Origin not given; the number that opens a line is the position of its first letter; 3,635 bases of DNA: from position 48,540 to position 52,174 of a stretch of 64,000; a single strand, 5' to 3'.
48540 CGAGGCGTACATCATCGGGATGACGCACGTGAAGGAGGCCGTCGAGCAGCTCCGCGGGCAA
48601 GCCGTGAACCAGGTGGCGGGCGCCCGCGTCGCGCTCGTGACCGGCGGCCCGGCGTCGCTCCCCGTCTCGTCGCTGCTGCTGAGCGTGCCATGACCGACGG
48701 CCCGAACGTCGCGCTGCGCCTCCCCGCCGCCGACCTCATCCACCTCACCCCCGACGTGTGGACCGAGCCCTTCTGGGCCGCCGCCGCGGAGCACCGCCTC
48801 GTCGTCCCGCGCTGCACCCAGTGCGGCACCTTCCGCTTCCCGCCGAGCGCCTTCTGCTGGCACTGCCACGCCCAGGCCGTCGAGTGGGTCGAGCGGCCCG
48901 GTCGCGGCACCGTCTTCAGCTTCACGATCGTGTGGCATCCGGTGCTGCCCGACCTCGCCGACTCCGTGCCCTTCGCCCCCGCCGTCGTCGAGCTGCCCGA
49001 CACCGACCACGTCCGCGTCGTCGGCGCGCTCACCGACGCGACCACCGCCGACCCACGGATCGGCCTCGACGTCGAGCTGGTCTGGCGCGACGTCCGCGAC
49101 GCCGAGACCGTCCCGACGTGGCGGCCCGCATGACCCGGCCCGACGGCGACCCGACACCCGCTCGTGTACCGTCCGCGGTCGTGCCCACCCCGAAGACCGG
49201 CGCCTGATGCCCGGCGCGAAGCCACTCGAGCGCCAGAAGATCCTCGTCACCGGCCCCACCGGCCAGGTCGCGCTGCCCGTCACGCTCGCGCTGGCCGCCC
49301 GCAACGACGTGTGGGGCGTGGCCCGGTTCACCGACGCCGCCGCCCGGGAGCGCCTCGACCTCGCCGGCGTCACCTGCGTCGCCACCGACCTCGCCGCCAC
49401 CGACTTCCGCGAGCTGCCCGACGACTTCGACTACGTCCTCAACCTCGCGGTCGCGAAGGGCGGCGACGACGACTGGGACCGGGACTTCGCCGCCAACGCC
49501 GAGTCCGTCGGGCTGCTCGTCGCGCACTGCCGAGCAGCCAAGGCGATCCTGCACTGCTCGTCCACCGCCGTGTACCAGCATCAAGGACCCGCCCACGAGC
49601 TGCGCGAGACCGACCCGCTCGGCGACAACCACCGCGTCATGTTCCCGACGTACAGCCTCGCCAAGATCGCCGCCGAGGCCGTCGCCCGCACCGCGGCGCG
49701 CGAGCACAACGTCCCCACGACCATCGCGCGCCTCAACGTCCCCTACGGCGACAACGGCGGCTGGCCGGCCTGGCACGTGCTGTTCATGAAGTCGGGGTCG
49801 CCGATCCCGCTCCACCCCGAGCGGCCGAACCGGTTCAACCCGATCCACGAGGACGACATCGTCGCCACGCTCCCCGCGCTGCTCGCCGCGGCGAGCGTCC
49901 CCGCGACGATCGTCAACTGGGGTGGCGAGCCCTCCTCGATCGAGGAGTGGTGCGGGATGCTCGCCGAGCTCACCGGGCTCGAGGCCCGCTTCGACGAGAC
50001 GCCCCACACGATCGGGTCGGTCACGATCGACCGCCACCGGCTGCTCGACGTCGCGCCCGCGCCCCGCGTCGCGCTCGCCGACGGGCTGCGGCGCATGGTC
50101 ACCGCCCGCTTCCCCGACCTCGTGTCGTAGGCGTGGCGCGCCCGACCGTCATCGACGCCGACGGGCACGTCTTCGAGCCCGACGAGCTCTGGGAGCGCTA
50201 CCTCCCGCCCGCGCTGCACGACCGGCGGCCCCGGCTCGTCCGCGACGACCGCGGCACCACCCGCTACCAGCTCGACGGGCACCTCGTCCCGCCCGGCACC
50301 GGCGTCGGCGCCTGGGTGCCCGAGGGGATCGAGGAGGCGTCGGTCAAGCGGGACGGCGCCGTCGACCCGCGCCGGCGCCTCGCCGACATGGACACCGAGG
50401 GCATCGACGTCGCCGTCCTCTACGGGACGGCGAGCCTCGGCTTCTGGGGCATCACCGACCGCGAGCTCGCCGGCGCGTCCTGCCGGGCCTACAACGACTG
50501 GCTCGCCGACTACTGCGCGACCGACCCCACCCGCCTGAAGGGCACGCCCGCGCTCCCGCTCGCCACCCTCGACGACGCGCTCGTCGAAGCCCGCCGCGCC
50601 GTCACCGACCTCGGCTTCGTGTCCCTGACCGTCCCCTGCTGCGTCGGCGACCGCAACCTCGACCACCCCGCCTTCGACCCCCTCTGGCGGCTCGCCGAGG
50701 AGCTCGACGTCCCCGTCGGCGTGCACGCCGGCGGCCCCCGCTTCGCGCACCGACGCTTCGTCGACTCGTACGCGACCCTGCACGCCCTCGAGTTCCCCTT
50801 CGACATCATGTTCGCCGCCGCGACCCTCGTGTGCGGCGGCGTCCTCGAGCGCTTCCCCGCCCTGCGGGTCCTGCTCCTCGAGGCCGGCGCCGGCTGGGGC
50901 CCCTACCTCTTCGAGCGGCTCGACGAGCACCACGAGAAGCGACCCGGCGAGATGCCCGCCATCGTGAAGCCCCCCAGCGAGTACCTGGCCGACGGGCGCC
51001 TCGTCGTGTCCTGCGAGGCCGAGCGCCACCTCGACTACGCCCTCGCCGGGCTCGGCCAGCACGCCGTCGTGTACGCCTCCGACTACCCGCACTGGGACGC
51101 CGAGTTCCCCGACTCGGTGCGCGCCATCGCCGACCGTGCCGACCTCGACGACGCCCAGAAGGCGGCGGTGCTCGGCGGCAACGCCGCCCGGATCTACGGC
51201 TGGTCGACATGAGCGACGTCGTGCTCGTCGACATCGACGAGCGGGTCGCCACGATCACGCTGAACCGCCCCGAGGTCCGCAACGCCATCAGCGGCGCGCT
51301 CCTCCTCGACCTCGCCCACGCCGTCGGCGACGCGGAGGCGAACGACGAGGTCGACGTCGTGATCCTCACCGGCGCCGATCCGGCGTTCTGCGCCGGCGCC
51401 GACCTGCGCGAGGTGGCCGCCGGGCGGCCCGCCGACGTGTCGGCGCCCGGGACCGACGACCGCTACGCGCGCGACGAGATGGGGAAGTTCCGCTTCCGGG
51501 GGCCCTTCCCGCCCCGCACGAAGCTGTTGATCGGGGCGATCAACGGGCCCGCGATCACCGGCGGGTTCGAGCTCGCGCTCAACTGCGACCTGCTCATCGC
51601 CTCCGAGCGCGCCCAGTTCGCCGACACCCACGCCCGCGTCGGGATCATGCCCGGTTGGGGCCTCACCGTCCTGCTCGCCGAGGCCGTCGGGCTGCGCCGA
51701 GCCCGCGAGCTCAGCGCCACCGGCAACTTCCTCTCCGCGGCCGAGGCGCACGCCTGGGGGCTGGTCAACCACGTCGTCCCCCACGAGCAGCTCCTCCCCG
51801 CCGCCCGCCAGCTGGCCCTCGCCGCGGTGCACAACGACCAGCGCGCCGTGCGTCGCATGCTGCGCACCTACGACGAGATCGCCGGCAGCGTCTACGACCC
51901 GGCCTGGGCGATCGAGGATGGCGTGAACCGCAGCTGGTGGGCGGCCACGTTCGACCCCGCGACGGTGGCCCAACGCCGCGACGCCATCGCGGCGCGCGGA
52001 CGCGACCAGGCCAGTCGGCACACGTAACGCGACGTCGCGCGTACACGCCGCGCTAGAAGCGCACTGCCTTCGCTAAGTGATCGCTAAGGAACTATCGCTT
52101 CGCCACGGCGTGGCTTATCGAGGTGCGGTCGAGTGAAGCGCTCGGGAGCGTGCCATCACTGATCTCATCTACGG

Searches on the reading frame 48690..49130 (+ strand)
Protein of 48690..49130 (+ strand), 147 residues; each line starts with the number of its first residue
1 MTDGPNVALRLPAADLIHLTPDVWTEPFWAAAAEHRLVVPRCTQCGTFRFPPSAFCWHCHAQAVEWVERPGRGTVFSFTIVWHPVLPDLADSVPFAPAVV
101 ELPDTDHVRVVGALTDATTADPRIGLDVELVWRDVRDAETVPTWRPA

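Call 34: search_protein_families(library=pfam, proteins=[window:48690-49130:+])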
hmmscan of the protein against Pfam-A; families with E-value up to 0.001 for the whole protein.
seq(147 aa): 2 families
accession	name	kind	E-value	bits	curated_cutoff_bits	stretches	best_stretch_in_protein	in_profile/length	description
PF01796.24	OB_ChsH2_C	-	1.4e-13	51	27.1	1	66-133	1-65/65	ChsH2, C-terminal OB-fold domain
PF12172.15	zf-ChsH2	-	2.4e-13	50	23.2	1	29-65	1-37/37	ChsH2, rubredoxin-like zinc ribbon domain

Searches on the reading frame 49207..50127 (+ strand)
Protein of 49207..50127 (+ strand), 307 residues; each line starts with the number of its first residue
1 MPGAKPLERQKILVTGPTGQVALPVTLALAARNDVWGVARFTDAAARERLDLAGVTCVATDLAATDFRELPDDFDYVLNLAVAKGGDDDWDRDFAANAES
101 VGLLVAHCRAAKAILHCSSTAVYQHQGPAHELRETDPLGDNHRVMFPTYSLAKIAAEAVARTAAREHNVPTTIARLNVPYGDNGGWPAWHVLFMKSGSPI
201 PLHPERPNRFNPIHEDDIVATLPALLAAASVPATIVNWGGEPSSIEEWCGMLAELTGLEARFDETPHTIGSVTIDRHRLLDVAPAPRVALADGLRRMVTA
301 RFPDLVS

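Call 34: search_protein_families(library=pfam, proteins=[window:49207-50127:+])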
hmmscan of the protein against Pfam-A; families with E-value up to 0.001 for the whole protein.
seq(307 aa): 3 families
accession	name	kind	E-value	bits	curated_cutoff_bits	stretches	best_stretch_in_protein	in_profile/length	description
PF01370.27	Epimerase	-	1.6e-17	64.2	20.9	1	12-183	1-176/240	NAD dependent epimerase/dehydratase family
PF07993.18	NAD_binding_4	-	5.1e-09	36.1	20.1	1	62-177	77-205/258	Male sterility protein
PF04321.23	RmlD_sub_bind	-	8.2e-05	22.2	27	1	11-182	2-154/287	RmlD substrate binding domain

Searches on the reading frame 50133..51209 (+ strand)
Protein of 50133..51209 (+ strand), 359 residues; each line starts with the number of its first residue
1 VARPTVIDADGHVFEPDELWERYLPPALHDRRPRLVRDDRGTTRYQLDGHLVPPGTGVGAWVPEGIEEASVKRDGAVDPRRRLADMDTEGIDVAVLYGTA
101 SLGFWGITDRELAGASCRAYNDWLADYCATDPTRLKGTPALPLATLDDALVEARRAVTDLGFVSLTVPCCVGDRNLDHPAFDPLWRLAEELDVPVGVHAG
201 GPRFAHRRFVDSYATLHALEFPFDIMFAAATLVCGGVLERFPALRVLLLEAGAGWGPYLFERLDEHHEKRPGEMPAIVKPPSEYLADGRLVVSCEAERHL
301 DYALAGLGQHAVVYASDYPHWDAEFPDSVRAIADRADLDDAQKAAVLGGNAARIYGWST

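Call 34: search_protein_families(library=pfam, proteins=[window:50133-51209:+])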
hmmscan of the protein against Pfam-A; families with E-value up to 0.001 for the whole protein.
seq(359 aa): 1 family
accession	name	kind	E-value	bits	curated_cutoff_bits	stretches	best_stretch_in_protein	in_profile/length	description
PF04909.20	Amidohydro_2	-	2.6e-33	116.5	26.4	1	49-356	5-288/289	Amidohydrolase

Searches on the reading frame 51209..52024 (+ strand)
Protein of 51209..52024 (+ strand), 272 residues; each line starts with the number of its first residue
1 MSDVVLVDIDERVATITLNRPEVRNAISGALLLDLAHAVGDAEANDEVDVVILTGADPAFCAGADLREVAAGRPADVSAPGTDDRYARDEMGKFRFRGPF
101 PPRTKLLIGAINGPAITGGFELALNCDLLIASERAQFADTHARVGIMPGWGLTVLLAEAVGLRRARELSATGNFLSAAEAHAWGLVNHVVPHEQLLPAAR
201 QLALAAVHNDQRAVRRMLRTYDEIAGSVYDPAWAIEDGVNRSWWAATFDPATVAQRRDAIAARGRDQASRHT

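Call 34: search_protein_families(library=pfam, proteins=[window:51209-52024:+])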
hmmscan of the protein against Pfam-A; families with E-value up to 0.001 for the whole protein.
seq(272 aa): 2 families
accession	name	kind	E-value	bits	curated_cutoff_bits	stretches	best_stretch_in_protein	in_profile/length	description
PF00378.25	ECH_1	-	2.7e-47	161.7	27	1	9-217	2-201/251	Enoyl-CoA hydratase/isomerase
PF16113.10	ECH_2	-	7.4e-27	95.2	27.2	1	14-263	2-241/335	Enoyl-CoA hydratase/isomerase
